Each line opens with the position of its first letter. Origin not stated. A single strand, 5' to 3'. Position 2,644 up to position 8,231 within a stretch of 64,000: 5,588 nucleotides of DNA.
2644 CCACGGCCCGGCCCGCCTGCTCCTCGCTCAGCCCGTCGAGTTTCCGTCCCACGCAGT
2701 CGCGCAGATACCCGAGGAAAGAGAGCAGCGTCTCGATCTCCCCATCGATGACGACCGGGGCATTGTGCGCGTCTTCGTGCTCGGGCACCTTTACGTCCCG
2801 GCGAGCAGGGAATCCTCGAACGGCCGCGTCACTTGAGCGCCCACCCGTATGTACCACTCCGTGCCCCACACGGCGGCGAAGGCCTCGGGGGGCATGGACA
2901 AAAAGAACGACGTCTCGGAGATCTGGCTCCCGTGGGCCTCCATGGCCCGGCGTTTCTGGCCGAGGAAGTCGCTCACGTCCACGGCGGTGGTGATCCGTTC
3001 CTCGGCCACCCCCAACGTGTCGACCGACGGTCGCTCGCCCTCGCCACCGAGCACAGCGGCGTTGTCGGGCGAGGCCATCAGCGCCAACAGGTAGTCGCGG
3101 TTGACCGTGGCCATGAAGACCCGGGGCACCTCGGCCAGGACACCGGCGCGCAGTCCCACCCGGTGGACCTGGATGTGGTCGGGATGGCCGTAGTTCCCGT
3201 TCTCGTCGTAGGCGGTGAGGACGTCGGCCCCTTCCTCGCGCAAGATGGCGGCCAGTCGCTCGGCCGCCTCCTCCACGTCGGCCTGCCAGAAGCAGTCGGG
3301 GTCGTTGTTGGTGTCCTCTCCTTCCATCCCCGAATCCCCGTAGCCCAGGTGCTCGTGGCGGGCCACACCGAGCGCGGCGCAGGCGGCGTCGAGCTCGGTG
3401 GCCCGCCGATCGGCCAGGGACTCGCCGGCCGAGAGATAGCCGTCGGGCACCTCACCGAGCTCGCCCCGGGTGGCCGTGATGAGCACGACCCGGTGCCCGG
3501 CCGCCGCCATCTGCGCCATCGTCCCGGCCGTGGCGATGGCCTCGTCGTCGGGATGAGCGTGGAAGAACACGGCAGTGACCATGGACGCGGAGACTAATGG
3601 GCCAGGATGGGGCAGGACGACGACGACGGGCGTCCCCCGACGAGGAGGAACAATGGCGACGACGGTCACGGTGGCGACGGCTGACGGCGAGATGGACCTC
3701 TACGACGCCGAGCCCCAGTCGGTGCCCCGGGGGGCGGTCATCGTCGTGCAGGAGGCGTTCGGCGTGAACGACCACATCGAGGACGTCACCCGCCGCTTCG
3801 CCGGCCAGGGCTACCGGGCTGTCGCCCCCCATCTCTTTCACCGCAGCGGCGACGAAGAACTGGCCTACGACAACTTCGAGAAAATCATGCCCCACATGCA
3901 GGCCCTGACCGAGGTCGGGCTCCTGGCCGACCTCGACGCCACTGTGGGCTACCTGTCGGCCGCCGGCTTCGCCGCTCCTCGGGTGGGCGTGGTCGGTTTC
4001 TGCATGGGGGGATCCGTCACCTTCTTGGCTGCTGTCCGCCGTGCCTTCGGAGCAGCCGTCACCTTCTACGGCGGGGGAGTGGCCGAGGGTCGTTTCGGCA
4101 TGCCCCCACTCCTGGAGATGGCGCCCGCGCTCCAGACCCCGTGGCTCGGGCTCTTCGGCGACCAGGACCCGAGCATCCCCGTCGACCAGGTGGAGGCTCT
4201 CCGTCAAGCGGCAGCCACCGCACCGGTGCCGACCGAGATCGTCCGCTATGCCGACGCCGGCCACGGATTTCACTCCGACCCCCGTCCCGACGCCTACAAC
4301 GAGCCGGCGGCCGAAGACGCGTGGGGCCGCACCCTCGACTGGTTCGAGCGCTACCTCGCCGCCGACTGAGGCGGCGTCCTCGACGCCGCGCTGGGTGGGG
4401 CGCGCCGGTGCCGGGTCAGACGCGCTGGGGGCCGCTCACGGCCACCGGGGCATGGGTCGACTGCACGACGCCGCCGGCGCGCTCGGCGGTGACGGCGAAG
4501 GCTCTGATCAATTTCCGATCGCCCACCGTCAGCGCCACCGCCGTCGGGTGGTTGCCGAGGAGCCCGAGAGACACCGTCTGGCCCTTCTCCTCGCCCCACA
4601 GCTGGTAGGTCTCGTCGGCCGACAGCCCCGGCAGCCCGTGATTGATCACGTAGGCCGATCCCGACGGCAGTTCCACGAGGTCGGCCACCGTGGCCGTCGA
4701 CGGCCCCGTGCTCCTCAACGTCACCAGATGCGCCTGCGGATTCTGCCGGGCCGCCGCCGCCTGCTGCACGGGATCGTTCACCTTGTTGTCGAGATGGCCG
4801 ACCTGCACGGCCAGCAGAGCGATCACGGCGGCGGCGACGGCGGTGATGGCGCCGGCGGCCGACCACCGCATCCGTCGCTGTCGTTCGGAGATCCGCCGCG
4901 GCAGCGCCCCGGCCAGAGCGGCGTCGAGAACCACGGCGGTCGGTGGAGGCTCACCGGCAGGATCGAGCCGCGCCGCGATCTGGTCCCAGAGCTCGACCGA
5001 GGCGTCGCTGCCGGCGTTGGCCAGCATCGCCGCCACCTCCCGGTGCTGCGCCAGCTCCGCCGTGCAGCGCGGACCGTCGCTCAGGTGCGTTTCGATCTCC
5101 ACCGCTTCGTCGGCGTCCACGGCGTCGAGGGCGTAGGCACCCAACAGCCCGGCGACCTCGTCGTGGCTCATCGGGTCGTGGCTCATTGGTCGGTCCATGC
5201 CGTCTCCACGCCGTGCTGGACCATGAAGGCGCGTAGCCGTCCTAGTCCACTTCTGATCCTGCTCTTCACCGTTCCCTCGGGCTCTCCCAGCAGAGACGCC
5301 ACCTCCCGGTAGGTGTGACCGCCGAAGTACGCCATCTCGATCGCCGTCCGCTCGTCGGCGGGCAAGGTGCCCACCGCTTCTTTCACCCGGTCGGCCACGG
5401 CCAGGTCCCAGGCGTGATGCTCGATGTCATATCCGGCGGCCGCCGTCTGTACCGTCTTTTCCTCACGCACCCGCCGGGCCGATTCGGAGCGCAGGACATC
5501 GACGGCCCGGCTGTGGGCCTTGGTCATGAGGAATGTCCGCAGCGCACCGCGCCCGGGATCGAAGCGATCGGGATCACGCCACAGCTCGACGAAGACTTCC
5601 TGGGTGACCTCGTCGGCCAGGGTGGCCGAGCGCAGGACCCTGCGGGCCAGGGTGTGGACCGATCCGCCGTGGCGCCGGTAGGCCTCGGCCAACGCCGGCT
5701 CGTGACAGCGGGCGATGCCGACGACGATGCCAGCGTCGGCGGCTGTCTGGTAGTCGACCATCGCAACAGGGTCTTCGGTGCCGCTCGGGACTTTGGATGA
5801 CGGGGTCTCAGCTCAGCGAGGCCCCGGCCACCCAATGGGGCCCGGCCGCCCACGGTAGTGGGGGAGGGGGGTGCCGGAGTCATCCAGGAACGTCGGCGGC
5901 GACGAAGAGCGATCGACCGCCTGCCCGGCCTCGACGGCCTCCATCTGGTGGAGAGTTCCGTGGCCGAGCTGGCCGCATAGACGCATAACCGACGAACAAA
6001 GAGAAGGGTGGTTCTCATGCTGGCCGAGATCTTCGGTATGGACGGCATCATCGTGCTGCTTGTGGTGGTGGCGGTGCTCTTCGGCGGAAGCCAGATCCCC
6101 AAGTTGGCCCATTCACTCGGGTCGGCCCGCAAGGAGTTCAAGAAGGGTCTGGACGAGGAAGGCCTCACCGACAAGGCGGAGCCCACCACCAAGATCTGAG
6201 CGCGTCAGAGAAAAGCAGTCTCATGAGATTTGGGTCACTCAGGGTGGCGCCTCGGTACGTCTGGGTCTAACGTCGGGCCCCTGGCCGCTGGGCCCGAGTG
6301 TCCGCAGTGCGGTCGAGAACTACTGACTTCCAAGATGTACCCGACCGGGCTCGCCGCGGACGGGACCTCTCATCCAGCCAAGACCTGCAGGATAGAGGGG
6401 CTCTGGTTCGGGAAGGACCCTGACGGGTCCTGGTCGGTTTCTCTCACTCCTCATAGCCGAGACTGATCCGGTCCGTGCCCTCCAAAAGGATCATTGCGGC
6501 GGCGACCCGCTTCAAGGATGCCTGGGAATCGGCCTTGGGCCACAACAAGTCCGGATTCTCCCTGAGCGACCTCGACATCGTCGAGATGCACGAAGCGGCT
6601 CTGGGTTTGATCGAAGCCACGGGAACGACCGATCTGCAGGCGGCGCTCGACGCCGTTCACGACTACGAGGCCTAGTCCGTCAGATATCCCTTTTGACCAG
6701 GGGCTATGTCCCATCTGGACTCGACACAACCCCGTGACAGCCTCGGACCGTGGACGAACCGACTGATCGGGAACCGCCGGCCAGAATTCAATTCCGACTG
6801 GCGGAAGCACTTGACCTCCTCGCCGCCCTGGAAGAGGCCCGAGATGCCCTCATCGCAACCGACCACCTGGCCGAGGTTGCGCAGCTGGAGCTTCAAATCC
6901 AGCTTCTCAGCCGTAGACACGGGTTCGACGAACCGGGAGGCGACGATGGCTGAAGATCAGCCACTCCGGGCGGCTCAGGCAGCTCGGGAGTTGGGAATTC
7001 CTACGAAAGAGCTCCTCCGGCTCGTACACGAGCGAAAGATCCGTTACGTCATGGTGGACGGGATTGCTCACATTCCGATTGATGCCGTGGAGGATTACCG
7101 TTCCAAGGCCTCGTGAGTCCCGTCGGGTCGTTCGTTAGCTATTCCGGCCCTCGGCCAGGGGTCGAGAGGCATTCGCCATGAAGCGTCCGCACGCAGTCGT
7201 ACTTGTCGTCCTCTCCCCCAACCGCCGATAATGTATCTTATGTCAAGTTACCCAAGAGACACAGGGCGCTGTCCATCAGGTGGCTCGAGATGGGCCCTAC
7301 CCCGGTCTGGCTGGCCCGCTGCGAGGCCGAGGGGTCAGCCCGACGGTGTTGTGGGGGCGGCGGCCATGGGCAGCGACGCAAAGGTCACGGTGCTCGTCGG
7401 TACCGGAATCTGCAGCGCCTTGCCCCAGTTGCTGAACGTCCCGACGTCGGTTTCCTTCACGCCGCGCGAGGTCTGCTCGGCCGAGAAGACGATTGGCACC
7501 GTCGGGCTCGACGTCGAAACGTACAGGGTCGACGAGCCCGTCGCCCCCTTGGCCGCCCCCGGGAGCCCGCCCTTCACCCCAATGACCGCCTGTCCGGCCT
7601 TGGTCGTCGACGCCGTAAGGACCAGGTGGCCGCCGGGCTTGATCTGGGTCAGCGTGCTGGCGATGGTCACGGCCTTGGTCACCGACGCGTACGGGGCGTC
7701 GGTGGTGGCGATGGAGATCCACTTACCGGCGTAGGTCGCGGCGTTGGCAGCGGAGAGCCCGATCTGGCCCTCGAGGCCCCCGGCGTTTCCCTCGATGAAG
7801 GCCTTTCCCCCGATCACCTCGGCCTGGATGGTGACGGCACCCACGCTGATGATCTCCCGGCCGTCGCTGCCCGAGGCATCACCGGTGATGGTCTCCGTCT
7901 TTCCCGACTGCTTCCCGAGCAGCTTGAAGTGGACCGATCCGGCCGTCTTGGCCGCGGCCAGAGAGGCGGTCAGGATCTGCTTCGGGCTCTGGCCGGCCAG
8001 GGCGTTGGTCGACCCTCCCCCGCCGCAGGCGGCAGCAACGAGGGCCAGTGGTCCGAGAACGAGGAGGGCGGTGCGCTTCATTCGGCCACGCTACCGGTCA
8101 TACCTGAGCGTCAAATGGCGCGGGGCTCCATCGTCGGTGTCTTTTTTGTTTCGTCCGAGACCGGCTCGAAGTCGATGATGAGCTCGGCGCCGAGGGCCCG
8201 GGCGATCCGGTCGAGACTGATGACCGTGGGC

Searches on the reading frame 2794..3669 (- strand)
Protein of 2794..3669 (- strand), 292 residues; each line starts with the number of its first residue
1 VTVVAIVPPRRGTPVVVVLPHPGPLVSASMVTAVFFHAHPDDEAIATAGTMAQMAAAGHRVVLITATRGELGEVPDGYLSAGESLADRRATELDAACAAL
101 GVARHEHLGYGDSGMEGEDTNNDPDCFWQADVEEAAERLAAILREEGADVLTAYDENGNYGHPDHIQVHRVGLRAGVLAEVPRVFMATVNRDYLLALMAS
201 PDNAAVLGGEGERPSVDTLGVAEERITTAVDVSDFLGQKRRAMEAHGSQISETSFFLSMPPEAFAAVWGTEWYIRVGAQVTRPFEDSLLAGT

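Call 35: search_protein_families(library=pfam, proteins=[window:2794-3669:-], max_evalue=0.001)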
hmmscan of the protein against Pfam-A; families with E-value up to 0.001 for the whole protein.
window:2794-3669:- (292 aa): 1 family
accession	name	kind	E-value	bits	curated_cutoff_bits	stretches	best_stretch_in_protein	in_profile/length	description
PF02585.22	PIG-L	-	7e-29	101.4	28.2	1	35-175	2-128/129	GlcNAc-PI de-N-acetylase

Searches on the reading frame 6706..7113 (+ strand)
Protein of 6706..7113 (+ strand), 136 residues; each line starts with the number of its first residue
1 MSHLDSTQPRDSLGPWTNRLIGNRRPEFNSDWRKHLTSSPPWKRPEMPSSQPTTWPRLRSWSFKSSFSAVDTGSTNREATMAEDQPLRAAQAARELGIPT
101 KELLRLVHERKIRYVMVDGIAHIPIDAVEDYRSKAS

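Call 6: search_protein_families(library=pfam, proteins=[window:6706-7113:+], max_evalue=0.01)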
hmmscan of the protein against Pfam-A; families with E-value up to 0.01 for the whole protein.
window:6706-7113:+ (136 aa): 1 family
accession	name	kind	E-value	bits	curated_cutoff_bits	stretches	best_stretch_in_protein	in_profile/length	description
PF12728.13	HTH_17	-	0.0033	18.1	27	1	87-133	2-48/51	Helix-turn-helix domain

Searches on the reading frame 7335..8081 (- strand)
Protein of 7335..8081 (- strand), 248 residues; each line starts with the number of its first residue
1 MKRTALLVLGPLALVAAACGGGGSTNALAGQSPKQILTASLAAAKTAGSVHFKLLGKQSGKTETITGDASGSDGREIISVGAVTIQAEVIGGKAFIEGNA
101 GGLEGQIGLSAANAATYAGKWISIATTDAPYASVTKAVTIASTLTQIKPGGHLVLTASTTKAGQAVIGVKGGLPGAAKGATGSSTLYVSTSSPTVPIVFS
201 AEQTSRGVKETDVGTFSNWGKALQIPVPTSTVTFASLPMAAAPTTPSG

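Call 6: search_protein_families(library=pfam, proteins=[window:7338-8081:-], max_evalue=0.01)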
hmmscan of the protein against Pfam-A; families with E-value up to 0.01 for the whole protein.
window:7338-8081:- (248 aa): 0 families

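Call 54: find_encoding_contigs(protein=window:7335-8081:-, flank=2000, max_places=10)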
Protein window:7335-8081:- (248 aa): 5 contigs read that carry it; 2 places shown.
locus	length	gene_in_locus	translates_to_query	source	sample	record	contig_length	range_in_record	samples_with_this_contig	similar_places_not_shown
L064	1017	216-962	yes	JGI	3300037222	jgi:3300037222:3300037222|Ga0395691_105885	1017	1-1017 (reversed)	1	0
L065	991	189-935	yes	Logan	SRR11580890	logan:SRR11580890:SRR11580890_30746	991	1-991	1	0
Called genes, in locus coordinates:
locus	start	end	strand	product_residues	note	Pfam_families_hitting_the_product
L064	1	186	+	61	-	?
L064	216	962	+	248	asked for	-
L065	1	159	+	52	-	?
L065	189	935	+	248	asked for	-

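Call 66: search_protein_families(library=ncbifam, proteins=[window:7338-8081:-], max_evalue=0.01)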
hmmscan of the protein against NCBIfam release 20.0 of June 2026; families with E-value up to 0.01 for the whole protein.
window:7338-8081:- (248 aa): 0 families
